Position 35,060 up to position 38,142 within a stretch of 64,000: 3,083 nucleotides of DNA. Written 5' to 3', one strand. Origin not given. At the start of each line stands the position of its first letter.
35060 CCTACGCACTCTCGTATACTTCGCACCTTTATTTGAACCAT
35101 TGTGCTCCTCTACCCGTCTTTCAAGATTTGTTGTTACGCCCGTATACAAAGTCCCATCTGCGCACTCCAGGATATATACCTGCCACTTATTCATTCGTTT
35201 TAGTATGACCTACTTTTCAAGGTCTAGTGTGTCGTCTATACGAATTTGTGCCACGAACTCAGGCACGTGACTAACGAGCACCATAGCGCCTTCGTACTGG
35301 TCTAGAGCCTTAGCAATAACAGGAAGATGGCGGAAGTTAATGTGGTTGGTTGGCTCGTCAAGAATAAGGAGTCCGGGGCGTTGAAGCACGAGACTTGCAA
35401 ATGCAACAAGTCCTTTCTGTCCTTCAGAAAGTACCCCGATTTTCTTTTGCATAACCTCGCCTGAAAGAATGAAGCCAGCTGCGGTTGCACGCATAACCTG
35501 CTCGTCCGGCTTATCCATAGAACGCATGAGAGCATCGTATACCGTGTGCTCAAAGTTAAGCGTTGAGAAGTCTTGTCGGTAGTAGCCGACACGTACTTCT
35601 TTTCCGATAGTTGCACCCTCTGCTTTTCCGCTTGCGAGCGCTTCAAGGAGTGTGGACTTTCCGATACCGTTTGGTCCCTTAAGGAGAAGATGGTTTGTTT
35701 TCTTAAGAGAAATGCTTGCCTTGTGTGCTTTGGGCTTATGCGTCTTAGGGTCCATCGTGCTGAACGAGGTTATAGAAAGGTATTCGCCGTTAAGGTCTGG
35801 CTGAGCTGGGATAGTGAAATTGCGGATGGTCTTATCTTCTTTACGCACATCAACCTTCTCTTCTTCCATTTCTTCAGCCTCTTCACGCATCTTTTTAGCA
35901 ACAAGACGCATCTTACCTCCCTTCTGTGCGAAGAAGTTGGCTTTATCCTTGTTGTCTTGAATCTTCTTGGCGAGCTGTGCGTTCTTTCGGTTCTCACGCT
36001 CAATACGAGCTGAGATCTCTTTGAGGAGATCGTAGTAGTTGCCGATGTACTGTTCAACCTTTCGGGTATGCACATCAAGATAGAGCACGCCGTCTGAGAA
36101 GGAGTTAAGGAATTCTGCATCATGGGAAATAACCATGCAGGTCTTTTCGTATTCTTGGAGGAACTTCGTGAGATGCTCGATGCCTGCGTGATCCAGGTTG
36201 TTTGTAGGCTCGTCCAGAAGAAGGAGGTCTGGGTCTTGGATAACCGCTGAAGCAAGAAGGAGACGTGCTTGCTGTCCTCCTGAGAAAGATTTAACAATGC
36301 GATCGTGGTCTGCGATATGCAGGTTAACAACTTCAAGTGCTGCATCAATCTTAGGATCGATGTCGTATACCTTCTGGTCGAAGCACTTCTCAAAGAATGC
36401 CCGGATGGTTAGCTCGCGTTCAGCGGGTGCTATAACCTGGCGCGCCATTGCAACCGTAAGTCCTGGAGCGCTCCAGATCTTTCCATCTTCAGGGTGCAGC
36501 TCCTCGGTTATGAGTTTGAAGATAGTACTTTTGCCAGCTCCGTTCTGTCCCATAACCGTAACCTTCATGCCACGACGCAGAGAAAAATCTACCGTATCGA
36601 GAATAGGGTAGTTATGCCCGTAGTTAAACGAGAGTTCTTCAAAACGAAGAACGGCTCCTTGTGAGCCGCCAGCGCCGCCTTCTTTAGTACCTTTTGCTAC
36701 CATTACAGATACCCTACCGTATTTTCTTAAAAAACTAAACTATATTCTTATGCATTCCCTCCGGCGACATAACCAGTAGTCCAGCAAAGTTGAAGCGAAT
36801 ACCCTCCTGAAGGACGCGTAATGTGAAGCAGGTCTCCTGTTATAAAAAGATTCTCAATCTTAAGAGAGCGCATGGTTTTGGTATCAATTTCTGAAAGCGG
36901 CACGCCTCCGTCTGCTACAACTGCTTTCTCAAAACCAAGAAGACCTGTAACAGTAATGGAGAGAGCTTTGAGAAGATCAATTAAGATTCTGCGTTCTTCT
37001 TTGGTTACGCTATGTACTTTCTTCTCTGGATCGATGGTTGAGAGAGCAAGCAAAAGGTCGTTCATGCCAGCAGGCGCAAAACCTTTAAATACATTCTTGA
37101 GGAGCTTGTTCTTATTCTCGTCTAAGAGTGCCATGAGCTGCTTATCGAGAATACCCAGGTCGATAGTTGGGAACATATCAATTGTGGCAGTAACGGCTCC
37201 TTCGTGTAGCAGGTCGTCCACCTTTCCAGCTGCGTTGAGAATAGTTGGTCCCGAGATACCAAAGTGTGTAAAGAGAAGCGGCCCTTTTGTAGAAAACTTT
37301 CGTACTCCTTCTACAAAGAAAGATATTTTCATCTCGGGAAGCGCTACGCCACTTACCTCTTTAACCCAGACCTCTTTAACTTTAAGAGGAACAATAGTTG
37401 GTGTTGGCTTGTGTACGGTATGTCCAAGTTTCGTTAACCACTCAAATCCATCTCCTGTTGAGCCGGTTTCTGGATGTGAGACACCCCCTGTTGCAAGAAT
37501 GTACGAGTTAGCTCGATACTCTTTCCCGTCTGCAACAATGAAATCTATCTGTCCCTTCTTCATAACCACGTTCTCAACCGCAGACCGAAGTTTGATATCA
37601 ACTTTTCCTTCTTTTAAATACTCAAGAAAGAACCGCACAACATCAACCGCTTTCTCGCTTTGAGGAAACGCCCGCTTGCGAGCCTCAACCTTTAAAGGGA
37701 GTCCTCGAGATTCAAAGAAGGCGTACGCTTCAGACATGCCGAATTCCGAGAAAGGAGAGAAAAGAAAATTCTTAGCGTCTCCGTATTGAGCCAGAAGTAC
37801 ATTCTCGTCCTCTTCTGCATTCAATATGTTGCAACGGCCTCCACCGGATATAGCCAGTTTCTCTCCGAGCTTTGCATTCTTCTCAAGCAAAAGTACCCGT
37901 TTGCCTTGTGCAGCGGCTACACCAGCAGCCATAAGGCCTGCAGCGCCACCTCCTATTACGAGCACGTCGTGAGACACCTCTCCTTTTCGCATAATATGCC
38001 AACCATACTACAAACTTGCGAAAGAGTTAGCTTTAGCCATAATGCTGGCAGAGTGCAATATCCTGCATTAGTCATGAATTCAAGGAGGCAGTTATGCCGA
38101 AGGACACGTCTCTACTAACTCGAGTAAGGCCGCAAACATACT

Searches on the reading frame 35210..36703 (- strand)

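Call 47: search_protein_families(library=pfam, proteins=[window:35210-36703:-], max_evalue=0.0001)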
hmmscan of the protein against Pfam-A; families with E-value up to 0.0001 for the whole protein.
window:35210-36703:- (497 aa): 12 families
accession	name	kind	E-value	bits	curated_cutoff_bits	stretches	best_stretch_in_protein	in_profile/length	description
PF00005.33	ABC_tran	-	2.9e-43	148.2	25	2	35-168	1-137/137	ABC transporter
PF13304.12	AAA_21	-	3.9e-18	67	27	1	132-199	228-303/304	AAA domain, putative AbiEii toxin, Type IV TA system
PF02463.25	SMC_N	-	3.7e-11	43.3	40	0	138-202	135-205/220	RecF/RecN/SMC N terminal domain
PF13555.12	AAA_29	-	4.1e-09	36.5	27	0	328-357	14-43/61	P-loop containing region of AAA domain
PF13476.12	AAA_23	-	8.6e-08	33.5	27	0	338-358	21-41/201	AAA domain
PF13401.12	AAA_22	-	1.5e-07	32.2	27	0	336-418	5-65/130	AAA domain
PF13191.12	AAA_16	-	5.5e-07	30.7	32.6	0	335-372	23-63/167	AAA ATPase domain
PF20720.3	nSTAND3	-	5.5e-07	29.8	27.2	0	325-359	6-40/155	Novel STAND NTPase 3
PF03193.22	RsgA_GTPase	-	1.1e-06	29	30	0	332-360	103-131/174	RsgA GTPase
PF05729.18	NACHT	-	1.2e-05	25.7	26.7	0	339-403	3-69/167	NACHT domain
PF13175.12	AAA_15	-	4.2e-05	23.8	32.1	0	329-356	17-43/374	AAA ATPase domain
PF25199.1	nSTAND_NTPase5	-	5.3e-05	23.5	34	0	334-361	39-66/145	Novel STAND NTPase 5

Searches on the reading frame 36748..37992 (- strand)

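Call 47: search_protein_families(library=pfam, proteins=[window:36748-37992:-], max_evalue=0.0001)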
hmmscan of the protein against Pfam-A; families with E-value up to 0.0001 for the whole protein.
window:36748-37992:- (414 aa): 12 families
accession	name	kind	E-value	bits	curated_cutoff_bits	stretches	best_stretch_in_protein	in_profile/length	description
PF03486.20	HI0933_like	-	5.1e-73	246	50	1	8-411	1-242/244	HI0933-like protein Rossmann domain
PF22780.1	HI0933_like_1st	-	9.1e-32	110.6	27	1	198-359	2-165/165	HI0933-like protein barrel and H2TH domain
PF00890.30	FAD_binding_2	-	4.9e-15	56.1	20.4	1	9-202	1-225/414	FAD binding domain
PF12831.13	FAD_oxidored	-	5.9e-12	46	27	1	9-169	1-145/416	FAD dependent oxidoreductase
PF07992.20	Pyr_redox_2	-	5.9e-09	36.2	26.1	1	8-172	1-111/291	Pyridine nucleotide-disulphide oxidoreductase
PF01266.30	DAO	-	1.1e-08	35.5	27.9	1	9-43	1-35/353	FAD dependent oxidoreductase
PF01494.25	FAD_binding_3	-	2e-07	31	22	1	9-41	3-35/349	FAD binding domain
PF13738.12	Pyr_redox_3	-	2.8e-07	30.5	30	0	100-176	62-140/305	Pyridine nucleotide-disulphide oxidoreductase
PF13450.12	NAD_binding_8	-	1.3e-05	25.8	21.9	1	12-43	1-32/68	NAD(P)-binding Rossmann-like domain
PF01134.28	GIDA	-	2.1e-05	24.2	22.1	0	9-170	1-150/391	Glucose inhibited division protein A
PF01262.27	AlaDh_PNT_C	-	4.6e-05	23.4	23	1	9-61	30-83/214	Alanine dehydrogenase/PNT, C-terminal domain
PF00070.33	Pyr_redox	-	6.5e-05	23.8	22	0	10-43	2-35/82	Pyridine nucleotide-disulphide oxidoreductase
